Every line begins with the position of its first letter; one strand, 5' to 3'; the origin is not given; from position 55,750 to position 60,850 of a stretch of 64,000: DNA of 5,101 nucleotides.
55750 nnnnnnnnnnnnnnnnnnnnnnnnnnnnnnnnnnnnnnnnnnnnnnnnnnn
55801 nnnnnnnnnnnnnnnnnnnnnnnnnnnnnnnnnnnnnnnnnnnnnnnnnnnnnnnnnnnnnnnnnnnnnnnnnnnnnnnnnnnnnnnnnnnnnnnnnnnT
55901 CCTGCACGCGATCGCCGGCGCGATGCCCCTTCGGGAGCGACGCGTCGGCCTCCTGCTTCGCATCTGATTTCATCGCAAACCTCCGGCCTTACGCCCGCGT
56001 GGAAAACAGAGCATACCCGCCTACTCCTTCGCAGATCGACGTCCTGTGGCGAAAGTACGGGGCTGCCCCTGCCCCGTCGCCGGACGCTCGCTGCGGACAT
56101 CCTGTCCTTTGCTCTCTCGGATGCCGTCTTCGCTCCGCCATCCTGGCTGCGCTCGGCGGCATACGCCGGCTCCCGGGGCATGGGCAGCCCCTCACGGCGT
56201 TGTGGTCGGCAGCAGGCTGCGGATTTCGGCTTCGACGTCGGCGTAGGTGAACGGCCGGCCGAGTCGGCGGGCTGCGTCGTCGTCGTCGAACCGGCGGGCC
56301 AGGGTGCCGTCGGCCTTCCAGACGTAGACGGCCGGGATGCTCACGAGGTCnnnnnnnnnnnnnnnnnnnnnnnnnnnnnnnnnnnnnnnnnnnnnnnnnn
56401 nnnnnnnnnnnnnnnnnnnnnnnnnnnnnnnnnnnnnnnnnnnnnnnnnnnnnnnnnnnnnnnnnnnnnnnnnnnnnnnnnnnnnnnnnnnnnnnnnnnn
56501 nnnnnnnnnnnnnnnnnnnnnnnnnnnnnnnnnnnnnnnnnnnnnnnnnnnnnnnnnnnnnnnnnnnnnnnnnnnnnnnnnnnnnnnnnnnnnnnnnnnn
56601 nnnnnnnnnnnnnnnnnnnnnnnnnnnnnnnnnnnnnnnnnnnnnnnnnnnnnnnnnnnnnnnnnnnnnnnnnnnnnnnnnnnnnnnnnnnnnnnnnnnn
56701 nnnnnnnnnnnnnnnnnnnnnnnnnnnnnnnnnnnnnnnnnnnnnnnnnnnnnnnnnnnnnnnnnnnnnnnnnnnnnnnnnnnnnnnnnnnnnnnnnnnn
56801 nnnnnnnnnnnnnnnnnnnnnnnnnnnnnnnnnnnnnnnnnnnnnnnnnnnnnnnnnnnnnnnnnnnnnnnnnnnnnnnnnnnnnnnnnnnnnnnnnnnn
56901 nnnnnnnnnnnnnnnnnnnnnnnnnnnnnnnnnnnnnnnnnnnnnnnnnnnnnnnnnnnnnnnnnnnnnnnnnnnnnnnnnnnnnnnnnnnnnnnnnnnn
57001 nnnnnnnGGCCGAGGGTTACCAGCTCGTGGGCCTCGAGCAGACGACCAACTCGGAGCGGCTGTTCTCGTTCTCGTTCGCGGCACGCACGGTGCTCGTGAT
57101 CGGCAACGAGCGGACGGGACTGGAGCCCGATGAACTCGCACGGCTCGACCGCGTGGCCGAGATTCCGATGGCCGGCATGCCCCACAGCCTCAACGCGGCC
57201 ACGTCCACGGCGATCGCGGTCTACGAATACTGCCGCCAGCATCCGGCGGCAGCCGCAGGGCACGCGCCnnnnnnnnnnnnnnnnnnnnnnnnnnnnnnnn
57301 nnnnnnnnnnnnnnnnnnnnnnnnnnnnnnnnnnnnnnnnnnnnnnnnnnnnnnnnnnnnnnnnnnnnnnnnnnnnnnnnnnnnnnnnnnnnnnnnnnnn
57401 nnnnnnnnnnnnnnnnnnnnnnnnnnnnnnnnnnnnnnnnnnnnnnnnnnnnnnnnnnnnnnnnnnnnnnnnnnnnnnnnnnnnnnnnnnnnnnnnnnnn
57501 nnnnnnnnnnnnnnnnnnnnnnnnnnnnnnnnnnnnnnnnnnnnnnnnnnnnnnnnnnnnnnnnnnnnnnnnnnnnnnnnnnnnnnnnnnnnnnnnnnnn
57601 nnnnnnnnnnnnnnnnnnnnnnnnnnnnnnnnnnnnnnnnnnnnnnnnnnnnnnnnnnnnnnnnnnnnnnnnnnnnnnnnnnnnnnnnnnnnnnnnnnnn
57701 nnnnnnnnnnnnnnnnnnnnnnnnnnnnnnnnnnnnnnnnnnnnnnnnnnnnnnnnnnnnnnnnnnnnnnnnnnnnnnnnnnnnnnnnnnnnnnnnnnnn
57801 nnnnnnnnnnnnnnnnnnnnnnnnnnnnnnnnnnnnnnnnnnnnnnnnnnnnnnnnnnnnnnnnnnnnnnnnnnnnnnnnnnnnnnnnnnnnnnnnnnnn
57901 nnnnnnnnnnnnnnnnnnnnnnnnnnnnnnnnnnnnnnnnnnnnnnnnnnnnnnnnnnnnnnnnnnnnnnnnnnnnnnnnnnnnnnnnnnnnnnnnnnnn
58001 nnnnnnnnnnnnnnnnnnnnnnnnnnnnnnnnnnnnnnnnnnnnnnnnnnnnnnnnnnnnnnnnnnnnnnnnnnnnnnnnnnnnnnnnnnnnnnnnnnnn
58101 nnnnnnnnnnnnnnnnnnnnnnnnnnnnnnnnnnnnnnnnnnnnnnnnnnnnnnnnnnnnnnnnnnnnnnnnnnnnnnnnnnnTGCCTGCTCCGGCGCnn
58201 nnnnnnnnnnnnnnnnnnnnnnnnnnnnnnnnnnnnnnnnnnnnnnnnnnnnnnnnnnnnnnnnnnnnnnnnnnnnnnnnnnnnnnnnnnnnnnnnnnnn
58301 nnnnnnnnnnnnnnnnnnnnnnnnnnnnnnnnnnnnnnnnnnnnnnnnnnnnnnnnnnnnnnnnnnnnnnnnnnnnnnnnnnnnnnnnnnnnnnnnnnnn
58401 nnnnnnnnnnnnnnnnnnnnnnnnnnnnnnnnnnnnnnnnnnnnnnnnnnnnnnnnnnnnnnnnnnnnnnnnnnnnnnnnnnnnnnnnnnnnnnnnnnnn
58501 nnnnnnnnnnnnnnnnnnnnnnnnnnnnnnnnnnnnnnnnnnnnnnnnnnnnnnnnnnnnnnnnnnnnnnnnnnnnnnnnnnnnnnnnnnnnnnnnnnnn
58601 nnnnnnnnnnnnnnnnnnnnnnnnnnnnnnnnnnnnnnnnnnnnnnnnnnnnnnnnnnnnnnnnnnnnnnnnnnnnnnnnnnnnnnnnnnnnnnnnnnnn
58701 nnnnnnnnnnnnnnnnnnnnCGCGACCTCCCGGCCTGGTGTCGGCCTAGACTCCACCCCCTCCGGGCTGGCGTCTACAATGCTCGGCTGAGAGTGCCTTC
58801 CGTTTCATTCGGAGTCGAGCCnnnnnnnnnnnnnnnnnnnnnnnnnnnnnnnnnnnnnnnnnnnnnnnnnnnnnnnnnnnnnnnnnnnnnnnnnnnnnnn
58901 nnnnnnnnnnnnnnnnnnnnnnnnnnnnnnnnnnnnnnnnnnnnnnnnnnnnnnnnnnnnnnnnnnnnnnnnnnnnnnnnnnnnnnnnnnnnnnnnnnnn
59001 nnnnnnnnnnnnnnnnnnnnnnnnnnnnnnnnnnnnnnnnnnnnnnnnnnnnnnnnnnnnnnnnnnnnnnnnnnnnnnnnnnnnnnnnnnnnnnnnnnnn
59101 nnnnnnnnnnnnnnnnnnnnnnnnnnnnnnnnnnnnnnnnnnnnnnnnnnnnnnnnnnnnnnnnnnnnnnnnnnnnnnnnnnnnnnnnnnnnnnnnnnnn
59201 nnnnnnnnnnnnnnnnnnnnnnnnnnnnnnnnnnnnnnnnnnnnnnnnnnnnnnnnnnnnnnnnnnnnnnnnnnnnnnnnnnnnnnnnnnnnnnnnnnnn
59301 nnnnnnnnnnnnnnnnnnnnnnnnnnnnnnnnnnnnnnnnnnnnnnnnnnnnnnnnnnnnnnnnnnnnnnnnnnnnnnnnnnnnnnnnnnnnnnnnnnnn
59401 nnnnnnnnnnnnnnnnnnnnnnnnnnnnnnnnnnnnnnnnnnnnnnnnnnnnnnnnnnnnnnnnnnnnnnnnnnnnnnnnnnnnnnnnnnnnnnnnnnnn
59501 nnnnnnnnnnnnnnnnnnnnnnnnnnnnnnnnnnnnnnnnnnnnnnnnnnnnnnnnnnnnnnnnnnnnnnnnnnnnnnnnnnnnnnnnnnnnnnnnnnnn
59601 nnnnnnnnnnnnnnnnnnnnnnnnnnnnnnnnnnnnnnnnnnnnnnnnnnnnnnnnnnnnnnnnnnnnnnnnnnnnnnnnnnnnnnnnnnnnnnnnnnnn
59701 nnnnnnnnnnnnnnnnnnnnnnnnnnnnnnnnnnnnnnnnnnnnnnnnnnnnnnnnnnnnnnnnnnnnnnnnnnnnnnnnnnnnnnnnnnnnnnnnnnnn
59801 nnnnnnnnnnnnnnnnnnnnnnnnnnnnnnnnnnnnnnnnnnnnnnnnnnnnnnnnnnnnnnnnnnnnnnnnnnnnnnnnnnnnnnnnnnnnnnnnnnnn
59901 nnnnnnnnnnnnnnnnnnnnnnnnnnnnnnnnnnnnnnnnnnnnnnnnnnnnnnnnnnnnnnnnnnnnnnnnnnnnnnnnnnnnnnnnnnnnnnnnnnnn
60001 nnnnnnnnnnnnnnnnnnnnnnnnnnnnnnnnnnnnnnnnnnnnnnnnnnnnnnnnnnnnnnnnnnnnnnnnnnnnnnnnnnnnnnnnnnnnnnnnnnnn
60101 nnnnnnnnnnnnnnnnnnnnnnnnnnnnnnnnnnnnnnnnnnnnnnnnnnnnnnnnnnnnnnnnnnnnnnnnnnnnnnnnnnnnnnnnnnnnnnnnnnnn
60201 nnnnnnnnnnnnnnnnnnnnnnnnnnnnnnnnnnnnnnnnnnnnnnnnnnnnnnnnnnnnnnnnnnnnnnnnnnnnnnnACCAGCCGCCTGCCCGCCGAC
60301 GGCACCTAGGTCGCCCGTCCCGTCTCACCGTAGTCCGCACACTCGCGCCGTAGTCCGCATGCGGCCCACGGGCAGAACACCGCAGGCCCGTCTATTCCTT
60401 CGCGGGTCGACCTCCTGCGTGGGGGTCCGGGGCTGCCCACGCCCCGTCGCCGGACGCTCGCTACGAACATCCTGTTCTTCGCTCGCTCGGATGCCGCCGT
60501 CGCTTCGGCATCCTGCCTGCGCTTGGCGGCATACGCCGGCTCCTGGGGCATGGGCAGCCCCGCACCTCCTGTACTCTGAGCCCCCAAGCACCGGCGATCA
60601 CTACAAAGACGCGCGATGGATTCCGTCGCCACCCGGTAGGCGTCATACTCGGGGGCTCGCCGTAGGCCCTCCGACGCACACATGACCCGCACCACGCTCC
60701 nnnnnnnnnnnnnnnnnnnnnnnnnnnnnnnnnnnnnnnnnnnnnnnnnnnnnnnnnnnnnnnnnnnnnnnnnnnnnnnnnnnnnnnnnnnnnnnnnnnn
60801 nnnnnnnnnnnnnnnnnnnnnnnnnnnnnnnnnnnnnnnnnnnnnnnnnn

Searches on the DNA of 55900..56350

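Call 16: search_rna_families(source=window, start=55900, end=56350, threshold=evalue, max_evalue=10)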
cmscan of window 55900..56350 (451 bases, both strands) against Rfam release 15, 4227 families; matches with E-value up to 10: 2.
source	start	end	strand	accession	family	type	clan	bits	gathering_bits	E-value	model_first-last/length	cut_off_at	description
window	56306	56332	-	RF01836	weev_FSE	Cis-reg; frameshift_element;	-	19.8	40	1.6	1-27/27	no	ribosomal frameshift site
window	56231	56290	+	RF01059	mir-598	Gene; miRNA;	-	13.9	69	7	1-80/80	no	mir-598 microRNA precursor family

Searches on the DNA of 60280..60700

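Call 75: search_rna_families(source=window, start=60280, end=60700, threshold=evalue, max_evalue=10)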
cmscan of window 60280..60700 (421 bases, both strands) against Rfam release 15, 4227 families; matches with E-value up to 10: 0.
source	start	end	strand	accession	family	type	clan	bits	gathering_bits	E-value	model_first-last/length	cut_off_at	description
